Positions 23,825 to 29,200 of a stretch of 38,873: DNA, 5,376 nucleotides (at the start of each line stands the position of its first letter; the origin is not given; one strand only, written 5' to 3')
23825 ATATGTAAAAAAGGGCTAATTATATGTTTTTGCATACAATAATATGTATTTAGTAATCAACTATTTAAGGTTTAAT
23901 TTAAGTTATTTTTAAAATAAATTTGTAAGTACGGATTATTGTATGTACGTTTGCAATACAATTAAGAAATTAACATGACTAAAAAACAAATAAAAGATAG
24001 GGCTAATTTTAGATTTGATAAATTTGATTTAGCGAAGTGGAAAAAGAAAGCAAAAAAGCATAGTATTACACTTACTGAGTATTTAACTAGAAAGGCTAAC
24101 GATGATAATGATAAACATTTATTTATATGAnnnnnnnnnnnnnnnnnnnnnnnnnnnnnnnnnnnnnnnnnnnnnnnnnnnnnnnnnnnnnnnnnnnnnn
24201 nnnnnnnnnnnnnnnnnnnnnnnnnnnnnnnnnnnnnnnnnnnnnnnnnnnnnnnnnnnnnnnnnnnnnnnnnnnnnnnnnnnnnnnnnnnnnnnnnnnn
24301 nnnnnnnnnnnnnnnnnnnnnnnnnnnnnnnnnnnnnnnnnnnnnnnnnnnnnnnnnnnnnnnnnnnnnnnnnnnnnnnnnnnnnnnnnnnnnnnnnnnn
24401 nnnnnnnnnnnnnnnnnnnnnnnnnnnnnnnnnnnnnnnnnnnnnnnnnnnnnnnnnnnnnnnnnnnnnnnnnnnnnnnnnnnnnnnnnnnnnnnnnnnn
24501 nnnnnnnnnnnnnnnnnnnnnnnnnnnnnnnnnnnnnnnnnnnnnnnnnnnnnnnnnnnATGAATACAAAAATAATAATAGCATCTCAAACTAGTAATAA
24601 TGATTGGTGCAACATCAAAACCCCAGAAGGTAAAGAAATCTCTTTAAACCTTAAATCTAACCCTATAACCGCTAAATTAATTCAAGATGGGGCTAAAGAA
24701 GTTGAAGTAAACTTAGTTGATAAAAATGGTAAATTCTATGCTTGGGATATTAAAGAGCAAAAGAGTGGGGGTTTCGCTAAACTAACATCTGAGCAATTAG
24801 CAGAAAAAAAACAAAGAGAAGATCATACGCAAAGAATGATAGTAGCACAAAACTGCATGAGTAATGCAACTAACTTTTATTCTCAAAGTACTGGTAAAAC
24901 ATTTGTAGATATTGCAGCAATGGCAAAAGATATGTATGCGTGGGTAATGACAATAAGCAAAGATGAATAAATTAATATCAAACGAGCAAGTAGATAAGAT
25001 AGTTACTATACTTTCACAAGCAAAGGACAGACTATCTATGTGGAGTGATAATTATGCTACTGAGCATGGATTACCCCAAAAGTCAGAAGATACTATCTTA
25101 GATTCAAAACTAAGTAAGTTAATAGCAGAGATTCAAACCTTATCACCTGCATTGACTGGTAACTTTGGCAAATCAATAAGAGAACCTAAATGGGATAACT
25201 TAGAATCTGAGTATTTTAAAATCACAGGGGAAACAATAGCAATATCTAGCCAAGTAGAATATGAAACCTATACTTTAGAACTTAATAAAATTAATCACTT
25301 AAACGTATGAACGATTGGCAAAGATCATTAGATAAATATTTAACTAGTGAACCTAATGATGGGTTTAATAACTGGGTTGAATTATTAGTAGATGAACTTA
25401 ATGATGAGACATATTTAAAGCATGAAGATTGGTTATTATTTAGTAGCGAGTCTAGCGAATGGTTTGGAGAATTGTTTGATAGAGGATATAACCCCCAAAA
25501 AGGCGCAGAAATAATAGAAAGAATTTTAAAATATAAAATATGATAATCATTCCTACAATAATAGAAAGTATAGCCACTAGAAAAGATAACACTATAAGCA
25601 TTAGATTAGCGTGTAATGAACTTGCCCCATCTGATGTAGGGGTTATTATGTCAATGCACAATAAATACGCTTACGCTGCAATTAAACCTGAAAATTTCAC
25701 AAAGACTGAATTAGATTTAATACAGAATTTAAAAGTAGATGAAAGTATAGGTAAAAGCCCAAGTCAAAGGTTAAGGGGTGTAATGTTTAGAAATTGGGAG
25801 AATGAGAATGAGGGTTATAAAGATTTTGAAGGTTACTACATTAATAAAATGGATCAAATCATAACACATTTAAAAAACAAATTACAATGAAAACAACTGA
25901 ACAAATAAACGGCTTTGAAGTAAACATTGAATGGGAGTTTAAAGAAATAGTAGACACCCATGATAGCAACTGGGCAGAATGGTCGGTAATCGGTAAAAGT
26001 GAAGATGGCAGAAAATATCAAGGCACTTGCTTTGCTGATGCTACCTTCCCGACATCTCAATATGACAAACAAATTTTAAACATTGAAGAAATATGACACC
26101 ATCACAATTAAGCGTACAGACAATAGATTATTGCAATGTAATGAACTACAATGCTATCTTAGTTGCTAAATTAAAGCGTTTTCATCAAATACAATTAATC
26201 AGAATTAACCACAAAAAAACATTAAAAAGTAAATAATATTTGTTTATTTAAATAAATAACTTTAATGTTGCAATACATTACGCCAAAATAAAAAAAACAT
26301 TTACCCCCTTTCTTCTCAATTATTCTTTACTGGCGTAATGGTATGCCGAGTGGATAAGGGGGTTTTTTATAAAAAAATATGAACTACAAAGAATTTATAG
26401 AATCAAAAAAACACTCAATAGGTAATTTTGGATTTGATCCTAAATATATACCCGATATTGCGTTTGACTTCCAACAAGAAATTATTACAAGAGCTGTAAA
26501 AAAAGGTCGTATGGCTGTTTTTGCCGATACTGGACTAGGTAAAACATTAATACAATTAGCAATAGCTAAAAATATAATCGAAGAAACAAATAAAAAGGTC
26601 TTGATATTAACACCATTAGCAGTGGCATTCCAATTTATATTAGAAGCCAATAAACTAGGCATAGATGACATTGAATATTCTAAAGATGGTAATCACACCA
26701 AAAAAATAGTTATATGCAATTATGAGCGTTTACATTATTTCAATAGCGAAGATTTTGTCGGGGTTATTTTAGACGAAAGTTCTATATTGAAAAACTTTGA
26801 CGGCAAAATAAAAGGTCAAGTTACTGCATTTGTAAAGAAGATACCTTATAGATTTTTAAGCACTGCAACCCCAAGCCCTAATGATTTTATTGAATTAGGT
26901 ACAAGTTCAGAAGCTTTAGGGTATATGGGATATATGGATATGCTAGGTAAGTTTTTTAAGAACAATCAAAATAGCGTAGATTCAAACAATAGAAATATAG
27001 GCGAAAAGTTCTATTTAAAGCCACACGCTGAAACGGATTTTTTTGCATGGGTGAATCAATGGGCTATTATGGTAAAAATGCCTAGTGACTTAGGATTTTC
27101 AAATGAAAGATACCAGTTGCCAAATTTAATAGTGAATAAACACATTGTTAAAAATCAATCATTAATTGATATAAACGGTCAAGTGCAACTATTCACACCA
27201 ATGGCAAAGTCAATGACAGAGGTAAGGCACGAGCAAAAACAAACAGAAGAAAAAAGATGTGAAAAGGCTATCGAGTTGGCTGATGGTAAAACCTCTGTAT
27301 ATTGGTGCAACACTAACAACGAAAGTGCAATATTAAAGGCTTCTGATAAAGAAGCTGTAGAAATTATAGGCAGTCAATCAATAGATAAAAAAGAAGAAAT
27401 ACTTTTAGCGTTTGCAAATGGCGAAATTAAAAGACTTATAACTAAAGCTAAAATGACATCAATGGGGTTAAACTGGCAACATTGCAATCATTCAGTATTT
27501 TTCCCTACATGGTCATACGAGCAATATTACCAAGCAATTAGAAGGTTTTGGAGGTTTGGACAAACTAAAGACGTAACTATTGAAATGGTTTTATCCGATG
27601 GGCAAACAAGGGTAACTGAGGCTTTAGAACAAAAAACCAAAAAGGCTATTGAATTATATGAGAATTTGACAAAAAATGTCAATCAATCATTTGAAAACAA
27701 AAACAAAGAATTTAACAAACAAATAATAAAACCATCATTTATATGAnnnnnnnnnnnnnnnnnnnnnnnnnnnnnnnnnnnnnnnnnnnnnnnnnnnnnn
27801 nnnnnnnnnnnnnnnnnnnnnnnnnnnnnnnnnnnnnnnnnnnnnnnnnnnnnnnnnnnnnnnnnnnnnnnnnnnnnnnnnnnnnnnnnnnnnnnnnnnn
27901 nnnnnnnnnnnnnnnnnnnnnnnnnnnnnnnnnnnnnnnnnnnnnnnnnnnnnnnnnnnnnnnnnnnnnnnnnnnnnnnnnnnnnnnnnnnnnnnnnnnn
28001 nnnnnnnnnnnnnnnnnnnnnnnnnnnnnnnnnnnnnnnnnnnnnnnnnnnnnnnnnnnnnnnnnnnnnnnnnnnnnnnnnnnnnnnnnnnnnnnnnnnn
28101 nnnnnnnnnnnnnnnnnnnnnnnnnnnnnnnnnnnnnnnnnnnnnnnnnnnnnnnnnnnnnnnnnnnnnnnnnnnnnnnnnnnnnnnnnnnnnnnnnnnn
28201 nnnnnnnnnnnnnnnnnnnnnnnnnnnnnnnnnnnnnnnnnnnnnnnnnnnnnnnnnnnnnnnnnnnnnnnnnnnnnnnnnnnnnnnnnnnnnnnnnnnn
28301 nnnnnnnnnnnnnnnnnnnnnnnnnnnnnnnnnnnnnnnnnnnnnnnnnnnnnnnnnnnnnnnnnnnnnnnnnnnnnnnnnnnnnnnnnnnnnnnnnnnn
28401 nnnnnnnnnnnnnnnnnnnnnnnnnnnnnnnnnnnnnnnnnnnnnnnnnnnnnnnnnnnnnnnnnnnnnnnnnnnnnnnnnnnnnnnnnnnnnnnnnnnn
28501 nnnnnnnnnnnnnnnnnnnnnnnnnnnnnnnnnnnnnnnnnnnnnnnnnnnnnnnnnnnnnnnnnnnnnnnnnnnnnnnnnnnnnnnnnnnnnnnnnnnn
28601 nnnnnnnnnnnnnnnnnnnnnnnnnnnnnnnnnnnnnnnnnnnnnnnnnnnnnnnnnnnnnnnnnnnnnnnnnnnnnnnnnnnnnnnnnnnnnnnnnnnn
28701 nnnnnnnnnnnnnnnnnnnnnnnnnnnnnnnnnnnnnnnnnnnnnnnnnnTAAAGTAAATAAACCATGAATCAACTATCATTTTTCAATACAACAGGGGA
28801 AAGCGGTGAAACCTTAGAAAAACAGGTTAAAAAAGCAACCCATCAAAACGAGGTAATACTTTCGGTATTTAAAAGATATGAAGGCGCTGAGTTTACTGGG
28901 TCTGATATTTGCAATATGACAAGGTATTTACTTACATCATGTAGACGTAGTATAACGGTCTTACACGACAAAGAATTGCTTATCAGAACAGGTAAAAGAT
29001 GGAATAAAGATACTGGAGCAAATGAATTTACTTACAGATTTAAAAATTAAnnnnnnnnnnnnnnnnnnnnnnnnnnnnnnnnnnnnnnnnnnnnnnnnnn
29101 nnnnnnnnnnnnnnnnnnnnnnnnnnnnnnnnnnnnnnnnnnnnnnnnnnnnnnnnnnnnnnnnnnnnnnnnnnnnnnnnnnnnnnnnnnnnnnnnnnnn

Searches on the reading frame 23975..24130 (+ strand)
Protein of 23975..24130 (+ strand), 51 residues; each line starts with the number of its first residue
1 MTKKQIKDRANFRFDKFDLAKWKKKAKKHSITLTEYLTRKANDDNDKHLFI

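Call 15: search_protein_families(library=pfam, proteins=[window:23975-24130:+], max_evalue=0.01)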
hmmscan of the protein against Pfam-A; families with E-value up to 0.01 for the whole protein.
window:23975-24130:+ (51 aa): 1 family
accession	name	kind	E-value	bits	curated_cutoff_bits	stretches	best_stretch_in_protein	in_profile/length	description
PF21983.2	NikA-like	-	0.0065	17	27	1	9-41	6-38/72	Mobilization protein NikA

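Call 28: search_protein_families(library=phrogs, proteins=[window:23975-24130:+], max_evalue=0.01)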
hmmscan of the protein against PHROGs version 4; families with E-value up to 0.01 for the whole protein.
window:23975-24130:+ (51 aa): 0 families

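Call 86: search_protein_families(library=ncbifam, proteins=[window:23975-24130:+], max_evalue=1)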
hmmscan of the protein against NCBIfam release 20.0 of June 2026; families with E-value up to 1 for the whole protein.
window:23975-24130:+ (51 aa): 1 family
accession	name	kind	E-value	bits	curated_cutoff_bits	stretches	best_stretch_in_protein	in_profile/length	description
NF041418.1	MbpA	equivalog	0.024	14.5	90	1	10-43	5-38/93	mobilization protein MbpA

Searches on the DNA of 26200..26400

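Call 20: search_rna_families(source=window, start=26200, end=26400, threshold=evalue, max_evalue=10)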
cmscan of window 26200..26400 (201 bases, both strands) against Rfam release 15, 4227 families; matches with E-value up to 10: 7.
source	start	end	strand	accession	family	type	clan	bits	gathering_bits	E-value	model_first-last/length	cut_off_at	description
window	26249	26341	+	RF01459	rliE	Gene; sRNA;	-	25.8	90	0.016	1-222/222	no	Listeria sRNA rliE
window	26290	26399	-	RF02904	AaHKsRNA69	Gene; sRNA;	-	18.5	43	1.5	1-83/83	no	Aggregatibacter sRNA 69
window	26244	26364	+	RF02393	sau-59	Gene; sRNA;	-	15.9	80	7.9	1-128/128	no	Staphylococcus sRNA sau-59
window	26276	26340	-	RF03659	MIR2871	Gene; miRNA;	-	15.5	99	2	1-118/118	no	MIR2871 microRNA precursor family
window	26247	26377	+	RF02860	Arrc14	Gene; sRNA;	-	14.8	99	6.6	1-167/167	no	Actinobacillus sRNA 14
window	26343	26400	+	RF04184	BTnc060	Gene; sRNA;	-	14.4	228.9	4.5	1-59/213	3'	Bacteroides sRNA BTnc060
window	26346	26400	+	RF01477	rli43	Gene; sRNA;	-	8.4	100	7.8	1-55/255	3'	Listeria sRNA rli43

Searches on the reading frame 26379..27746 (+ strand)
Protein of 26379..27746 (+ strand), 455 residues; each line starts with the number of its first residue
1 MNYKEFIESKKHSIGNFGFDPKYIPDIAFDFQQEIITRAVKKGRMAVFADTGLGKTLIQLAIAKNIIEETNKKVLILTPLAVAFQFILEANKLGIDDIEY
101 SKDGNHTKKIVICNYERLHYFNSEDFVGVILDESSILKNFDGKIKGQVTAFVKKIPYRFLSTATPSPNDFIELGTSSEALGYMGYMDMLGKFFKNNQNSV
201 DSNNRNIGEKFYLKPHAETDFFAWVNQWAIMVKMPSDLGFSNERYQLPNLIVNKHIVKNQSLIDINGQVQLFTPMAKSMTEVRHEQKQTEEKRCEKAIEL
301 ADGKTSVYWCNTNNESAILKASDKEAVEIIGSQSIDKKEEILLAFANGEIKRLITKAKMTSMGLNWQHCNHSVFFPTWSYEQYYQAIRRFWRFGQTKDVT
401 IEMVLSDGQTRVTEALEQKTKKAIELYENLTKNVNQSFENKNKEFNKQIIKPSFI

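Call 14: search_protein_families(library=phrogs, proteins=[window:26379-27746:+])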
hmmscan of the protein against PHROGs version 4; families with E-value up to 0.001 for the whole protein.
window:26379-27746:+ (455 aa): 4 families
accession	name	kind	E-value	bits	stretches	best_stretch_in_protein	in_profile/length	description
phrog_62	-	DNA, RNA and nucleotide metabolism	7.1e-51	173.9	1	29-421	698-1127/1881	DNA helicase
phrog_16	-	DNA, RNA and nucleotide metabolism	5.2e-32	112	1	23-431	268-623/986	DNA helicase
phrog_11354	-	unknown function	1.3e-10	42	1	344-435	18-113/116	-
phrog_16259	-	DNA, RNA and nucleotide metabolism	7e-07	29.8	1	17-80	110-169/330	DNA helicase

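Call 15: search_protein_families(library=pfam, proteins=[window:26379-27746:+], max_evalue=0.01)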
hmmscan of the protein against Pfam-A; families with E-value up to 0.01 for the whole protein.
window:26379-27746:+ (455 aa): 5 families
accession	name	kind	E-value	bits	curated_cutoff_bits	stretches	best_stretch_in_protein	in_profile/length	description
PF00271.37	Helicase_C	-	7e-10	39.6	23.5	1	295-394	7-110/110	Helicase conserved C-terminal domain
PF00270.35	DEAD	-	4.3e-08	33.5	26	1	31-166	3-161/167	DEAD/DEAH box helicase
PF00176.29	SNF2-rel_dom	-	6.6e-05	22.6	24.9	1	49-173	24-171/290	SNF2-related domain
PF04851.21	ResIII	-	0.00024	21.5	22.5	1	31-133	7-133/164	Type III restriction enzyme, res subunit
PF13245.12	AAA_19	-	0.002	18.8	25.1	1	32-108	1-78/134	AAA domain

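Call 17: find_related_loci(query=window:26379-27746:+, collection=viral_contigs, flank=6000)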
Query window:26379-27746:+ (455 aa) in viral_contigs; peptide patterns used: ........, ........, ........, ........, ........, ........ (x = any residue, [..] = any of these).
598 stretches matched a pattern (row limit reached: there are more); 597 encode a relative of the query (tblastn E <= 1e-3); the best 80 are kept; 80 distinct loci.
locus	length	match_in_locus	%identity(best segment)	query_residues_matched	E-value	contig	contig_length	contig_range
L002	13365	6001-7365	89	1-455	0e+0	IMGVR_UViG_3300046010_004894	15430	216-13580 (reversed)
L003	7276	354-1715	89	2-455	0e+0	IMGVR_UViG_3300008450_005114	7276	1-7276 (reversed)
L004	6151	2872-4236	88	1-455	0e+0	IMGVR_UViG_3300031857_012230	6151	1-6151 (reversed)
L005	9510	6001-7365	88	1-455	0e+0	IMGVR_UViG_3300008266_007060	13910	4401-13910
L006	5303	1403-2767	88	1-455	0e+0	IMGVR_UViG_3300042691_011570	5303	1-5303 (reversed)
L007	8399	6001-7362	87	2-455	0e+0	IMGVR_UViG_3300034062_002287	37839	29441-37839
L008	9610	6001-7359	87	3-455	0e+0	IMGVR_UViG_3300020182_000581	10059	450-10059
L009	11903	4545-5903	87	3-455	0e+0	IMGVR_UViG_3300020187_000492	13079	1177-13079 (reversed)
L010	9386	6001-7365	86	1-455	0e+0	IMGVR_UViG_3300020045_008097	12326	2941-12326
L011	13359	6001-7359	88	3-455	0e+0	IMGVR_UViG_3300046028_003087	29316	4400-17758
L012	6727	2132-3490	88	3-455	0e+0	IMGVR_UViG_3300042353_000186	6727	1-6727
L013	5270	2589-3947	88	3-455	0e+0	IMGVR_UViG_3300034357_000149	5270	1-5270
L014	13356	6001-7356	87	3-454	0e+0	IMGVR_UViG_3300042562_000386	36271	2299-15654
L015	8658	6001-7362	86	2-455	0e+0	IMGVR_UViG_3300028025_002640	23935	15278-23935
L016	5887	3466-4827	86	2-455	0e+0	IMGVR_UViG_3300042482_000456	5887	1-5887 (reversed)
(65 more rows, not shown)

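Call 36: search_dna_similar(query=window:26379-27746:+, collection=phages, mode=protein, max_rows=60, max_evalue=1e-20)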
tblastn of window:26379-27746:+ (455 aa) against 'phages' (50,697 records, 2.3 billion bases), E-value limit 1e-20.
Records with a match: 308; places in all: 308; records where one place covers at least 80% of the query: 304.
Best place of each record, by identity: 80-90% 8; 60-80% 1; <60% 299.
By first word of the organism name: Mycobacterium 147; Flavobacterium 85; Arthrobacter 27; Pseudomonas 23; Gordonia 5; Synechococcus 4; Caudoviricetes 3; Bacteriophage 3; Pseudanabaena 2; EBPR 2; and 6 more.
By host as written in the record: Mycobacterium smegmatis mc2 155 110; Flavobacterium columnare 62; Mycobacterium smegmatis mc#155 21; - 20; Pseudomonas aeruginosa 17; Arthrobacter globiformis NRRL B-2979 SEA 12; Arthrobacter globiformis B-2979 10; Arthrobacter globiformis NRRL B-2979 5; and 29 more.
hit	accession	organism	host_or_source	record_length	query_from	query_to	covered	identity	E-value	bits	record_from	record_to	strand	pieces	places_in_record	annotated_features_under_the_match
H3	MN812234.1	Flavobacterium phage vB_FspS_snusmum6-1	Flavobacterium sp. LMO6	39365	2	455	100%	83.5%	0e+0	781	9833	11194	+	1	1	helicase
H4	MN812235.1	Flavobacterium phage vB_FspS_snusmum6-2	Flavobacterium sp. LMO6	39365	2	455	100%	83.5%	0e+0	781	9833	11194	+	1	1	helicase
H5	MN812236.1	Flavobacterium phage vB_FspS_snusmum6-3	Flavobacterium sp. LMO6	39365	2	455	100%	83.5%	0e+0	781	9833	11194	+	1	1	helicase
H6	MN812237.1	Flavobacterium phage vB_FspS_snusmum9-1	Flavobacterium sp. LMO9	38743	2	455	100%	83.5%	0e+0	781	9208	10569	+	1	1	helicase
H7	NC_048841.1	Flavobacterium phage vB_FspS_snusmum6-1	Flavobacterium sp. LMO6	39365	2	455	100%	83.5%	0e+0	781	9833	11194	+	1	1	helicase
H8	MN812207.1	Flavobacterium phage vB_FspS_hattifnatt9-1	Flavobacterium sp. LMO9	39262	2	455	100%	83.5%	0e+0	781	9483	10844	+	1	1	helicase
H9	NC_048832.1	Flavobacterium phage vB_FspS_hattifnatt9-1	Flavobacterium sp. LMO9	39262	2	455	100%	83.5%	0e+0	781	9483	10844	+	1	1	helicase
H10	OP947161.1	Rhodobacteraceae phage LS06-2018-MD05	-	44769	1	450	99%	80.4%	0e+0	744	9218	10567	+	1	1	DNA helicase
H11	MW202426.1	Caudoviricetes sp.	Manatee Spring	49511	2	455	100%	65.8%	0e+0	628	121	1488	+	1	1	ATP dependent DNA helicase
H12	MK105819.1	Synechococcus phage S-H1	Synechococcus sp. WH 7803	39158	2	455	100%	44.4%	4e-127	411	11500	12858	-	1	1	hypothetical protein | adenine-specific methyltransferase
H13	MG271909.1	Synechococcus phage S-LBS1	Synechococcus sp. TCC793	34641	2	455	100%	36.8%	6e-84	287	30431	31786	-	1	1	superfamily II DNA or RNA helicase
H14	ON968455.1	Pseudanabaena phage Pan4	Pseudanabaena sp.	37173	2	437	96%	37.7%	2e-89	303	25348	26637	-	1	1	helicase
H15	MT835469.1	Bacteriophage sp.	human fecal samples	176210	1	436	96%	37.5%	4e-84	288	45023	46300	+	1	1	record has no annotation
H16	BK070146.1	Bacteriophage sp.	Helicobacter sp. MIT 05-5293 genome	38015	2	437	96%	37.3%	5e-78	270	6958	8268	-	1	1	helicase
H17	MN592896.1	Alteromonas phage XX1924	Alteromonas litorea TF-22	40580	1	439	96%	36.9%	2e-87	297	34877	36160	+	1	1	hypothetical protein (x2)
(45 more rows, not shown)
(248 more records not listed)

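Call 46: find_related_loci(query=window:26379-27746:+, collection=genome_contigs, flank=10000)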
Query window:26379-27746:+ (455 aa) in genome_contigs; peptide patterns used: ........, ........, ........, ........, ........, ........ (x = any residue, [..] = any of these).
86 stretches matched a pattern; 33 encode a relative of the query (tblastn E <= 1e-3); 33 distinct loci.
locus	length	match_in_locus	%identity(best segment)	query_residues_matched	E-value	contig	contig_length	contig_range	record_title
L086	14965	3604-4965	84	2-455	0e+0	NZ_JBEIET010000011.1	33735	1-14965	MAG: Flavobacterium sp. isolate Sample-101-S75-bin-98 Sample_101_S75-bin_98-k141_258170, whole genome shotgun sequence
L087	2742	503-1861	82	3-455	0e+0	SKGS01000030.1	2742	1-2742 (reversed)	MAG: Lishizhenia sp. isolate CSBr16_161 CSBr16-76373, whole genome shotgun sequence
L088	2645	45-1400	81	3-455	0e+0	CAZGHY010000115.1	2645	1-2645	MAG TPA_asm: uncultured Gammaproteobacteria bacterium isolate SRP286056_co2_319 genome assembly, contig: NODE_72694_leng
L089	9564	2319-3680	80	1-454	0e+0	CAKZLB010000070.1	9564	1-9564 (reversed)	MAG TPA_asm: uncultured Bacteroidetes bacterium isolate ERR2094171_bin.62_CONCOCT_v1.1_MAG genome assembly, contig: ERZ6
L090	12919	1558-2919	80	1-455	0e+0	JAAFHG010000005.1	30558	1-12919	MAG: Chitinophagales bacterium isolate bin34.maxbin.ball.153 WN_Chitinophagales_4_scaffold_547, whole genome shotgun seq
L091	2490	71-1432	76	2-455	0e+0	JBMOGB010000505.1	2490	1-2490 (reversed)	MAG: Bacteroidia bacterium isolate Deming_bin.278 contig177557, whole genome shotgun sequence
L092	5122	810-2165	74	1-455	0e+0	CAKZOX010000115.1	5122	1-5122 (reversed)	MAG TPA_asm: uncultured Campylobacteraceae bacterium isolate ERR2094176_bin.93_CONCOCT_v1.1_MAG genome assembly, contig:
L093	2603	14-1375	72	2-455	0e+0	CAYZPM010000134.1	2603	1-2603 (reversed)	MAG TPA_asm: uncultured Gallionellaceae bacterium isolate binchicken_co162_43 genome assembly, contig: NODE_141981_lengt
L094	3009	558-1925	71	1-455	0e+0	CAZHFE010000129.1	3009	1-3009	MAG TPA_asm: uncultured Kaistella sp. isolate SRP344714_co2_343 genome assembly, contig: NODE_82634_length_3009_cov_17.4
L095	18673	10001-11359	71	3-455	0e+0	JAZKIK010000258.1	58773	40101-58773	MAG: Pseudomonadota bacterium isolate ADI_DC_SW_02_SPN_11032020-bin027_1 DCSW02SPN_B027_1_000000000258, whole genome sho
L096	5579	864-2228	70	1-455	0e+0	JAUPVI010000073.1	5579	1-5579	MAG: Candidatus Dependentiae bacterium isolate erpe_2018_sw_30hr_WHONDRS-SW48-000095_A_bin.46 scaffold_4888, whole genom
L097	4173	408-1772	69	1-455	0e+0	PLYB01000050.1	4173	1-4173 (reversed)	MAG: Gallionellaceae bacterium isolate palsa_1006 73.20120700_P3D.316_contig_52199, whole genome shotgun sequence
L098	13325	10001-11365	70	1-455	0e+0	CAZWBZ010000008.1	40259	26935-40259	MAG TPA_asm: uncultured Candidatus Saccharibacteria bacterium isolate SRP170004_co1_68 genome assembly, contig: NODE_130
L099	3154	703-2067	69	1-455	0e+0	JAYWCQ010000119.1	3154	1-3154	MAG: Polaromonas sp. isolate GL94_UP_metabat_141 GL94_UP_metabat_141_118, whole genome shotgun sequence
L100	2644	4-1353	69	6-455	0e+0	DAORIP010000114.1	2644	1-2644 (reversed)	MAG TPA_asm: bacterium isolate AMR_MDS_5574 NODE_10470_length_2644_cov_4.284280, whole genome shotgun sequence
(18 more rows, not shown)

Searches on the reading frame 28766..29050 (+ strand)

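Call 14: search_protein_families(library=phrogs, proteins=[window:28766-29050:+])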
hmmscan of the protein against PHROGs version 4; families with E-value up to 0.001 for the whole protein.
window:28766-29050:+ (94 aa): 1 family
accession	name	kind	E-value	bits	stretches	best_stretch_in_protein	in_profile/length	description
phrog_9069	-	unknown function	2.5e-13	51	1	5-91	8-97/99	-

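Call 83: search_protein_families(library=pfam, proteins=[window:28766-29050:+], max_evalue=0.01)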
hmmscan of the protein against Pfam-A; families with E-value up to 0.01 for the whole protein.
window:28766-29050:+ (94 aa): 0 families
